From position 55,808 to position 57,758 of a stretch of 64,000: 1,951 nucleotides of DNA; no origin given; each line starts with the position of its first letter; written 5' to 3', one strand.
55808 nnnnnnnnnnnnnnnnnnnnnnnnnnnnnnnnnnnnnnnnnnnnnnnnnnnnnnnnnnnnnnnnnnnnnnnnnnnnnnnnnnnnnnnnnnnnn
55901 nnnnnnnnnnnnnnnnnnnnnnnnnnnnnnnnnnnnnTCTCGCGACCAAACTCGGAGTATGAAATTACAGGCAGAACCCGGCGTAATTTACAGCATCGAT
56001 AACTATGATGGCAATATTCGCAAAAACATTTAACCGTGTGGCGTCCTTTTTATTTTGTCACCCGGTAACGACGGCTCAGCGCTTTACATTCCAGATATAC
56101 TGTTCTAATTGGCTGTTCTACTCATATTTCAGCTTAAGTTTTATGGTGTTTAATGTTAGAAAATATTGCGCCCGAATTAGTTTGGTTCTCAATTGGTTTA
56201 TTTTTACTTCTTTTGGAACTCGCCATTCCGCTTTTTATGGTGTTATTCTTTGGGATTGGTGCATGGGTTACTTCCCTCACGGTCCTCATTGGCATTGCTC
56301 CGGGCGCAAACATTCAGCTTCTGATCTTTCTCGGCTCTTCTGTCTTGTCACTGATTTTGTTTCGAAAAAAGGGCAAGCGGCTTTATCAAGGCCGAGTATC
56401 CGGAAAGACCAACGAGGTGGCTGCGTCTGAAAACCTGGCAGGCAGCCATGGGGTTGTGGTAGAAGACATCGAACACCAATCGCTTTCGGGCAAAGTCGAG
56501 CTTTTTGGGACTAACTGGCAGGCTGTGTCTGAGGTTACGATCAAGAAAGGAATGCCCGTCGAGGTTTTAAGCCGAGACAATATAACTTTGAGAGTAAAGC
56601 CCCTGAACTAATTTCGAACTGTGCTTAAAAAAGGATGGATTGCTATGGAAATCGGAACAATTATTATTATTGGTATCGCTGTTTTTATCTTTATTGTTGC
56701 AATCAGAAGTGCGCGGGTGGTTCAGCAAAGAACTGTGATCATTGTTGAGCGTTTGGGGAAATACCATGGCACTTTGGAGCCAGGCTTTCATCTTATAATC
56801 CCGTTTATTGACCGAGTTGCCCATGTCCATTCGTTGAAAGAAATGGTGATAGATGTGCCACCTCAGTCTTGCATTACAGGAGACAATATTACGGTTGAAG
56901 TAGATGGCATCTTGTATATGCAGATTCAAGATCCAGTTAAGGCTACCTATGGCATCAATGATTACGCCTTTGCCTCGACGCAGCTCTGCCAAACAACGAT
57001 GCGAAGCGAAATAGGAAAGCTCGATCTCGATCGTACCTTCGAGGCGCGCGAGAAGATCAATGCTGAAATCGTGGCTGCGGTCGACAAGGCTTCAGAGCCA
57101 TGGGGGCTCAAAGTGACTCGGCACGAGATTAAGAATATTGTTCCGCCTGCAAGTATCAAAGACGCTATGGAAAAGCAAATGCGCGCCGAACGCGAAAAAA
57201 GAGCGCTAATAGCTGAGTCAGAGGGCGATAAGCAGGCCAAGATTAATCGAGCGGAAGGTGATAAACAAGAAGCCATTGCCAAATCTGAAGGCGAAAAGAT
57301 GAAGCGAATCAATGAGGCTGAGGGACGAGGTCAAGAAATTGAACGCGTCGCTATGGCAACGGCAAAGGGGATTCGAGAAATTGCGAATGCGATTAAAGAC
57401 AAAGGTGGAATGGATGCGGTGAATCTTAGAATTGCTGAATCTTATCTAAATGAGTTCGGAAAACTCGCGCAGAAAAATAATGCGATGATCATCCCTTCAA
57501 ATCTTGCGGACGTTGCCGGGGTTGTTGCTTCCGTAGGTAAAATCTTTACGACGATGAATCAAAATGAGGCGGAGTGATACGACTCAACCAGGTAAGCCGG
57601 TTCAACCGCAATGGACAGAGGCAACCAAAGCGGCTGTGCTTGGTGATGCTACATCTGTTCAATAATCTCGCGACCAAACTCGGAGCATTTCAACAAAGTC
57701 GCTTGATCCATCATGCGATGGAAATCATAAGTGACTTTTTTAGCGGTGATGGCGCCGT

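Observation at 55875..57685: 83-bp duplication of the icd 3' terminus brackets an NfeD-SPFH operon plus an mltG fragment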

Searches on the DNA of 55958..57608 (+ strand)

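Call 65: search_dna_similar(query=window:55958-57608:+, collection=plasmids, mode=distant, max_rows=8)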
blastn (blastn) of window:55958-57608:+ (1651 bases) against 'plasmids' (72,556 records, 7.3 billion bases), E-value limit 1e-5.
Records with a match: 1; places in all: 1; records where one place covers at least 80% of the query: 0.
Best place of each record, by identity: 60-80% 1.
By first word of the organism name: Pseudoalteromonas 1.
By predicted mobility (MOB-suite, as given by PLSDB): non-mobilizable 1.
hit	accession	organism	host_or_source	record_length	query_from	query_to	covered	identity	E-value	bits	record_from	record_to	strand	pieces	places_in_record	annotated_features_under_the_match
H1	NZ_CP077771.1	Pseudoalteromonas shioyasakiensis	Haliotis discus hannai,plate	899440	790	1272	29%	64.3%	2e-11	80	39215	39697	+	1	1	SPFH domain-containing protein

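Call 66: search_dna_similar(query=window:55958-57608:+, collection=phages, mode=distant, max_rows=8)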
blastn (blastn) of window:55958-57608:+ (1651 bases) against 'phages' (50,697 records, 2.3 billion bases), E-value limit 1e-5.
No match.
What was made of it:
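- On e14/phage-21-type icd-integrating prophage: No phage match, and only a 64% SPFH match on a Pseudoalteromonas plasmid (calls 65, 66).
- There is no phage match, and the only plasmid match is a distant SPFH gene at 64% (calls 65, 66).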

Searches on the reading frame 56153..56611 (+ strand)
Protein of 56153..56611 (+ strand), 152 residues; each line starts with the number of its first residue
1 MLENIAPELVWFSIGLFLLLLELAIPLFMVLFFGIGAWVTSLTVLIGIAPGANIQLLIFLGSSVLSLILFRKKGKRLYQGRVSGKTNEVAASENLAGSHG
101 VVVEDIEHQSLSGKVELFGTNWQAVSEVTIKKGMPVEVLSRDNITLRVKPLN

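Call 4: search_protein_families(library=pfam, proteins=[window:56153-56611:+])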
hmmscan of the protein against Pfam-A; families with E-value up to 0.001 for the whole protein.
window:56153-56611:+ (152 aa): 1 family
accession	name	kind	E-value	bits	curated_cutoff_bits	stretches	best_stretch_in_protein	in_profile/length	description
PF01957.25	NfeD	-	1e-11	45.3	29.1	1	93-150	2-57/57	NfeD-like C-terminal, partner-binding domain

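Call 59: search_protein_families(library=ncbifam, proteins=[window:56153-56611:+], max_evalue=0.001)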
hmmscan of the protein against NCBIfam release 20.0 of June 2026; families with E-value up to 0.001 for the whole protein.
window:56153-56611:+ (152 aa): 0 families

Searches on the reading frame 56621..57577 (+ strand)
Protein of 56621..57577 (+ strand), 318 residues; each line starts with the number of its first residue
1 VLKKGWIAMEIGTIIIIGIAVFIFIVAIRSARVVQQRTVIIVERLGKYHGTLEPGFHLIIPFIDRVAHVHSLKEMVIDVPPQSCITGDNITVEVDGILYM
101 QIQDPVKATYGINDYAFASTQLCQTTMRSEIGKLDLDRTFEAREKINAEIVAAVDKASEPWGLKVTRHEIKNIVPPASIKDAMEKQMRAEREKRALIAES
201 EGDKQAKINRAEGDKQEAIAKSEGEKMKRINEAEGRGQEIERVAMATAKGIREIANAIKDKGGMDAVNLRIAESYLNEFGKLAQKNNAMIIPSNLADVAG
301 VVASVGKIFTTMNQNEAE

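Call 4: search_protein_families(library=pfam, proteins=[window:56621-57577:+])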
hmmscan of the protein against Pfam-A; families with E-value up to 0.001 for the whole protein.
window:56621-57577:+ (318 aa): 2 families
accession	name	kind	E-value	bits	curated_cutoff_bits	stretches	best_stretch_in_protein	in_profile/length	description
PF01145.31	Band_7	-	7e-38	130.9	23.6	1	33-204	2-176/176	SPFH domain / Band 7 family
PF16200.10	Band_7_C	-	2.8e-23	82.2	29.1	1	252-314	1-63/63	C-terminal region of band_7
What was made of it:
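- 56621..57577 (+): SPFH/Band-7 stomatin-like (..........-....) gene. The probable start is the ATG at 56645, as called in other assemblies (310 aa). Pfam Band_7 plus Band_7_C (call 4).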

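Call 7: find_encoding_contigs(protein=window:56621-57577:+, flank=10000, max_places=10)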
Protein window:56621-57577:+ (318 aa): no gene with exactly this product is on record in the collection.

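Call 21: find_homologous_proteins(query=window:56621-57577:+, max_evalue=1e-60)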
Query window:56621-57577:+ (318 aa): 7859 proteins with E <= 1e-60 among 8000 candidates; the best 120 are listed.
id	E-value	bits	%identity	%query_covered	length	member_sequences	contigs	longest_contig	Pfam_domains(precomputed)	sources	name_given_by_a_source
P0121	2.6e-194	662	100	97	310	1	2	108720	PF16200.11,PF01145.32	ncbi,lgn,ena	-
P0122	2.9e-189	645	96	98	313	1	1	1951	PF16200.11,PF01145.32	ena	-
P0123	5.0e-188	641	96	97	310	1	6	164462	PF16200.11,PF01145.32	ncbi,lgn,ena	-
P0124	2.6e-178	610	91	97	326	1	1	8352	PF16200.11,PF01145.32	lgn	-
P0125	1.5e-176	604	90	97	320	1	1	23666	PF16200.11,PF01145.32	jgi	jgi:regulator of protease activity HflC (stomatin/prohibitin superfamily)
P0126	6.5e-176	602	90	97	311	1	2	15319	PF16200.11,PF01145.32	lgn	-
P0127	1.9e-175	600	90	97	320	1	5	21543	PF16200.11,PF01145.32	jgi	jgi:regulator of protease activity HflC (stomatin/prohibitin superfamily)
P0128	8.5e-173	591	89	97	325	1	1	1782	PF16200.11,PF01145.32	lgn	-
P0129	2.5e-172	590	88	97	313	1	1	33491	PF16200.11,PF01145.32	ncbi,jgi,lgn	-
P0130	1.1e-171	588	88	97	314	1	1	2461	PF16200.11,PF01145.32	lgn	-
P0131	1.8e-171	587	89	96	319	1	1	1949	PF16200.11,PF01145.32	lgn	-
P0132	1.9e-171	587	87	97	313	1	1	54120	PF16200.11,PF01145.32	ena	-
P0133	2.1e-171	587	88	97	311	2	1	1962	PF16200.11,PF01145.32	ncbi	-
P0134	3.3e-171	586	89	96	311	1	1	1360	PF16200.11,PF01145.32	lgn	-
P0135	3.4e-171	586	87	96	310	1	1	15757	PF16200.11,PF01145.32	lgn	-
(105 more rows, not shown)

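Call 22: find_encoding_contigs(protein=P0121, flank=10000, max_places=6)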
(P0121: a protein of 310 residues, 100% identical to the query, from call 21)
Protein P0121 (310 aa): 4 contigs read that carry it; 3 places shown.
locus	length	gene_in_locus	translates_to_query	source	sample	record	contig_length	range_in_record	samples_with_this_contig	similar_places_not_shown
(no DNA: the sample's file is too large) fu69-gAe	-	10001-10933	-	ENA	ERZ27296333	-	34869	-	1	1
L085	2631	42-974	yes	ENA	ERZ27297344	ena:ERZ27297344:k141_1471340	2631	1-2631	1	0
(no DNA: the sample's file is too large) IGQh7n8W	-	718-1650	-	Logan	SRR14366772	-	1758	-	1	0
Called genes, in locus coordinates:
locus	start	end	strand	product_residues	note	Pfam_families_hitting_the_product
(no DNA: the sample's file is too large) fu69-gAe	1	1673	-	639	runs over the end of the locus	PF00012:HSP70, PF06723:MreB_Mbl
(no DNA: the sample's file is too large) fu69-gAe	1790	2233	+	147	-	PF07879:PHB_acc_N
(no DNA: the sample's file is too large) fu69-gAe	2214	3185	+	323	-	PF01656:CbiA (weak), PF02374:ArsA_ATPase, PF10609:ParA (faint), PF13614:AAA_31 (weak)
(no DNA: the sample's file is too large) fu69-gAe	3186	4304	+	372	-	PF01656:CbiA, PF02374:ArsA_ATPase, PF13614:AAA_31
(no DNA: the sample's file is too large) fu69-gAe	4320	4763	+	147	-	PF03652:RuvX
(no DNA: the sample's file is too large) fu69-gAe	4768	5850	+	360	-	PF02618:YceG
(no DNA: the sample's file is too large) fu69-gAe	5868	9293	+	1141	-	-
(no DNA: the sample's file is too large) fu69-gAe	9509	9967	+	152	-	PF01957:NfeD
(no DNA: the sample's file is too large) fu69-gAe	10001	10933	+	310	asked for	PF01145:Band_7, PF16200:Band_7_C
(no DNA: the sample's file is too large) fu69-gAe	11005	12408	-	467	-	PF00180:Iso_dh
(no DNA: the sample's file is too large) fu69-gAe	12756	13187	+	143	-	-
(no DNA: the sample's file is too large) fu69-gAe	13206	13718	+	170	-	-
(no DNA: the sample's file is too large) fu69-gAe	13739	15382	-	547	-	PF07969:Amidohydro_3, PF01979:Amidohydro_1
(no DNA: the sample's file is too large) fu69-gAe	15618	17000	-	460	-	PF00890:FAD_binding_2 (faint), PF01266:DAO (weak), PF01593:Amino_oxidase, PF03486:HI0933_like (weak), PF13450:NAD_binding_8, PF13738:Pyr_redox_3 (weak)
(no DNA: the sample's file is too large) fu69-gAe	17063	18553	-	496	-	PF00082:Peptidase_S8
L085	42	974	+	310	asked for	PF01145:Band_7, PF16200:Band_7_C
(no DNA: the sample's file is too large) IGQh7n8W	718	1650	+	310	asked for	PF01145:Band_7, PF16200:Band_7_C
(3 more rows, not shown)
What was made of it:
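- A 1758-bp Logan contig spans from repeat to repeat (call 22). Some short contigs break near the repeats (call 22).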

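Call 23: find_encoding_contigs(protein=P0123, flank=10000, max_places=8)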
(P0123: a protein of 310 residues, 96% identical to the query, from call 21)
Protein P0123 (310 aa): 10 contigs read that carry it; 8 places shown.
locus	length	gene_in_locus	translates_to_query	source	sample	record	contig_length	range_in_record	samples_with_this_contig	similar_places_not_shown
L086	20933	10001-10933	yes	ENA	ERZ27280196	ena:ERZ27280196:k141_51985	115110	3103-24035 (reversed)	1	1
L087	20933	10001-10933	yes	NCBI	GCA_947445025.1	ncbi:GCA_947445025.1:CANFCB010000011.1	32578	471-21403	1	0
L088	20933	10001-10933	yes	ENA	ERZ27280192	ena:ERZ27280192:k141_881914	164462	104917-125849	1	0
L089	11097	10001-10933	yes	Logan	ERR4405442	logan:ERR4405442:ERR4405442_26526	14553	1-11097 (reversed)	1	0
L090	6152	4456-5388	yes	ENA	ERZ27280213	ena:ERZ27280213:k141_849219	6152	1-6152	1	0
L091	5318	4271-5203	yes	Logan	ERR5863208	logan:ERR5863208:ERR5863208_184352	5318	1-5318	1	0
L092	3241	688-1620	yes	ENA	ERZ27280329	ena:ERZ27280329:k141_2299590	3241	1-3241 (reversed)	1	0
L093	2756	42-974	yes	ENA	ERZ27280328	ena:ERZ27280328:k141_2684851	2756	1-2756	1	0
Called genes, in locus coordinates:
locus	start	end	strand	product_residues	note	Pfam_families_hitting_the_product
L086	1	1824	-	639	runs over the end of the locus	PF00012:HSP70, PF06723:MreB_Mbl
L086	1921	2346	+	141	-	PF07879:PHB_acc_N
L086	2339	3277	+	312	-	PF01656:CbiA (weak), PF02374:ArsA_ATPase, PF13614:AAA_31 (faint)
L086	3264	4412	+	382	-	PF01656:CbiA, PF02374:ArsA_ATPase, PF13614:AAA_31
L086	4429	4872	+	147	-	PF03652:RuvX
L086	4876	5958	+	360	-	PF02618:YceG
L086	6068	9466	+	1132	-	-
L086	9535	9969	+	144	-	PF01957:NfeD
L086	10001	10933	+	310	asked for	PF01145:Band_7, PF16200:Band_7_C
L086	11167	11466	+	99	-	PF09907:HigB_toxin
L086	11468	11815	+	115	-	-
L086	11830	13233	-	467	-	PF00180:Iso_dh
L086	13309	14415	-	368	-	PF01926:MMR_HSR1, PF02421:FeoB_N, PF06071:YchF-GTPase_C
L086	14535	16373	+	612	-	-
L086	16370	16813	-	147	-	-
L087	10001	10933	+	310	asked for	PF01145:Band_7, PF16200:Band_7_C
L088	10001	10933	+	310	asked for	PF01145:Band_7, PF16200:Band_7_C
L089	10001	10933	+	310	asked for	PF01145:Band_7, PF16200:Band_7_C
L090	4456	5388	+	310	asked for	PF01145:Band_7, PF16200:Band_7_C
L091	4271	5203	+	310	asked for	PF01145:Band_7, PF16200:Band_7_C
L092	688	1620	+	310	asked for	PF01145:Band_7, PF16200:Band_7_C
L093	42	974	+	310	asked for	PF01145:Band_7, PF16200:Band_7_C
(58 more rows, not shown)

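Call 24: find_encoding_contigs(protein=P0124, flank=10000, max_places=3)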
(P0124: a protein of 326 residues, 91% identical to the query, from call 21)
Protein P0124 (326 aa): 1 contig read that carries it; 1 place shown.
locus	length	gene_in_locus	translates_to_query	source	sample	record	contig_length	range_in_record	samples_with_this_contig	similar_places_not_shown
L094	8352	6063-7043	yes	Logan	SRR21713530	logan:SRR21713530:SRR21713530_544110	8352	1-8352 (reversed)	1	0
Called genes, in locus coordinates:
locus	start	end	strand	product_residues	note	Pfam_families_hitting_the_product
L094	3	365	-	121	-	?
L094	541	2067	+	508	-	PF12146:Hydrolase_4 (faint), PF00561:Abhydrolase_1, PF08386:Abhydrolase_4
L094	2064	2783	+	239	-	PF00005:ABC_tran, PF13304:AAA_21 (weak)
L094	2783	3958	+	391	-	PF12679:ABC2_membrane_2, PF12698:ABC2_membrane_3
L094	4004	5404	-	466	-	PF01406:tRNA-synt_1e, PF01921:tRNA-synt_1f (faint), PF09334:tRNA-synt_1g (faint), PF23493:CysS_C (weak)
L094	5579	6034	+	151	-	PF01957:NfeD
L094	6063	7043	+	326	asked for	PF01145:Band_7, PF16200:Band_7_C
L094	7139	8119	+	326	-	PF00082:Peptidase_S8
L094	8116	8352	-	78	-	?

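Call 33: find_encoding_contigs(protein=P0122, flank=10000, max_places=4)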
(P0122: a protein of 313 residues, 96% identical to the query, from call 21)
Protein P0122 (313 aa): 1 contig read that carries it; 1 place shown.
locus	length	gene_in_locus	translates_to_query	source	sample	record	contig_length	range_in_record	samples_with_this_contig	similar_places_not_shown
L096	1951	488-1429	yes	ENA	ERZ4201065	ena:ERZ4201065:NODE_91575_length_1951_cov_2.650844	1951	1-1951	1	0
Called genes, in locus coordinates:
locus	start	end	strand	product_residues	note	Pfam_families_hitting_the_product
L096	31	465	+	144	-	PF01957:NfeD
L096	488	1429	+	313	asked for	PF01145:Band_7, PF16200:Band_7_C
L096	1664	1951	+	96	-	?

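Call 34: find_encoding_contigs(protein=P0126, flank=10000, max_places=3)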
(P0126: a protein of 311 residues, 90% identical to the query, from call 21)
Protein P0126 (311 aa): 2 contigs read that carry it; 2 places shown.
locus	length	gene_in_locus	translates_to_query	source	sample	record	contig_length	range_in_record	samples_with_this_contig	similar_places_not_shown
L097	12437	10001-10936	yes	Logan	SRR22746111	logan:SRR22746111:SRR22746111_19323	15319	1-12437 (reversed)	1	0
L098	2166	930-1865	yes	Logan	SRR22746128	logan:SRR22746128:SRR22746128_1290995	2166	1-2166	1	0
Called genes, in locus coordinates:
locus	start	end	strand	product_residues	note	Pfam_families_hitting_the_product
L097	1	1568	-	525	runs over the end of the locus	PF05170:AsmA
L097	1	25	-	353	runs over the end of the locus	PF00730:HhH-GPD, PF00633:HHH, PF14815:NUDIX_4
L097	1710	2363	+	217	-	-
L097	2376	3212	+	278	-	-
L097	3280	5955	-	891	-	PF23745:ANK_LRRK2 (faint), PF13606:Ank_3 (faint), PF12796:Ank_2, PF24521:Ank_KRIT1 (faint), PF13637:Ank_4, PF13857:Ank_5 (faint), PF00023:Ank (weak), PF12796:Ank_2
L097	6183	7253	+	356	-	PF00089:Trypsin, PF13365:Trypsin_2, PF00595:PDZ (faint), PF13180:PDZ_2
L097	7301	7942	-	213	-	PF00156:Pribosyltran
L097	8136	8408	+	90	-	PF00313:CSD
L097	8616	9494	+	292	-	PF00106:adh_short, PF08659:KR, PF13561:adh_short_C2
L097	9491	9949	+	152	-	PF01957:NfeD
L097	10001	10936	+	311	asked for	PF01145:Band_7, PF16200:Band_7_C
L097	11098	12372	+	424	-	PF05977:MFS_3, PF07690:MFS_1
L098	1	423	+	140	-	?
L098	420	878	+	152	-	PF01957:NfeD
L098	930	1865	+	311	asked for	PF01145:Band_7, PF16200:Band_7_C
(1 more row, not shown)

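Call 35: find_encoding_contigs(protein=P0125, flank=10000, max_places=3)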
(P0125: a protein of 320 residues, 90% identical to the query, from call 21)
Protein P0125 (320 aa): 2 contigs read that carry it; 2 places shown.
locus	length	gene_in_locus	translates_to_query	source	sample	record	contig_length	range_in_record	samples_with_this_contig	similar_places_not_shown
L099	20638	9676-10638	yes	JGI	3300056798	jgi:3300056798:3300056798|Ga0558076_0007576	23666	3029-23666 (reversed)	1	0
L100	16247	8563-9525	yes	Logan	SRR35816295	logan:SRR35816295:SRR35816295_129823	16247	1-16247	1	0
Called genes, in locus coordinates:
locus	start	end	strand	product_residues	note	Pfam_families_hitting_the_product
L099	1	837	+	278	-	?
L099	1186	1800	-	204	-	-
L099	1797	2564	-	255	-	PF08843:AbiEii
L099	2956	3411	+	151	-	PF07681:DoxX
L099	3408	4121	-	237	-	PF03741:TerC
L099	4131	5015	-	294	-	PF01745:IPT (weak), PF01715:IPPT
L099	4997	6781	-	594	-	PF02518:HATPase_c, PF13589:HATPase_c_3, PF01119:DNA_mis_repair, PF08676:MutL_C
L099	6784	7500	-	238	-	PF00239:Resolvase, PF07508:Recombinase (weak)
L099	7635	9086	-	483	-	PF01406:tRNA-synt_1e, PF09334:tRNA-synt_1g (faint), PF23493:CysS_C (weak)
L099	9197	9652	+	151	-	PF01957:NfeD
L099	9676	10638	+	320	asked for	PF01145:Band_7, PF16200:Band_7_C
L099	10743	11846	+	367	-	-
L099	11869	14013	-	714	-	PF13433:Peripla_BP_5 (weak), PF13458:Peripla_BP_6, PF01094:ANF_receptor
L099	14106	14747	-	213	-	-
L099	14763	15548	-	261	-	PF00378:ECH_1, PF16113:ECH_2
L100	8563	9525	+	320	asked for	PF01145:Band_7, PF16200:Band_7_C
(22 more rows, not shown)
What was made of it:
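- On NfeD-SPFH (stomatin/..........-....) operon: The same pair is conserved in other genomes (calls 24, 34, 35).
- The cargo is ordinary chromosomal DNA elsewhere. nfeD-SPFH sits in other contexts in other genomes, such as cysS-linked or adh-linked (calls 24, 34, 35).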

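Call 59: search_protein_families(library=ncbifam, proteins=[window:56621-57577:+], max_evalue=0.001)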
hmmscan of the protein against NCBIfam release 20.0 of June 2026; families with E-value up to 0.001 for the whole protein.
window:56621-57577:+ (318 aa): 5 families
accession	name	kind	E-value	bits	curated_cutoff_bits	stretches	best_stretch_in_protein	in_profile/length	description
TIGR01933.1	hflK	equivalog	1.1e-26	93.9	159.4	1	33-243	3-215/261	FtsH protease activity modulator HflK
NF008181.0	PRK10930.1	equivalog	4.4e-15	55.4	660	1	12-243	78-311/419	FtsH protease activity modulator HflK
TIGR01932.1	hflC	equivalog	3.4e-10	39.3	134.4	1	14-137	3-137/318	protease modulator HflC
NF008259.0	PRK11029.1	equivalog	5.1e-10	38.8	427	2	162-240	202-280/334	protease modulator HflC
NF058507.1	FlotScfldFlot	equivalog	5.7e-05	22.4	700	1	54-218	56-228/477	flotillin lipid rafts scaffold protein FloT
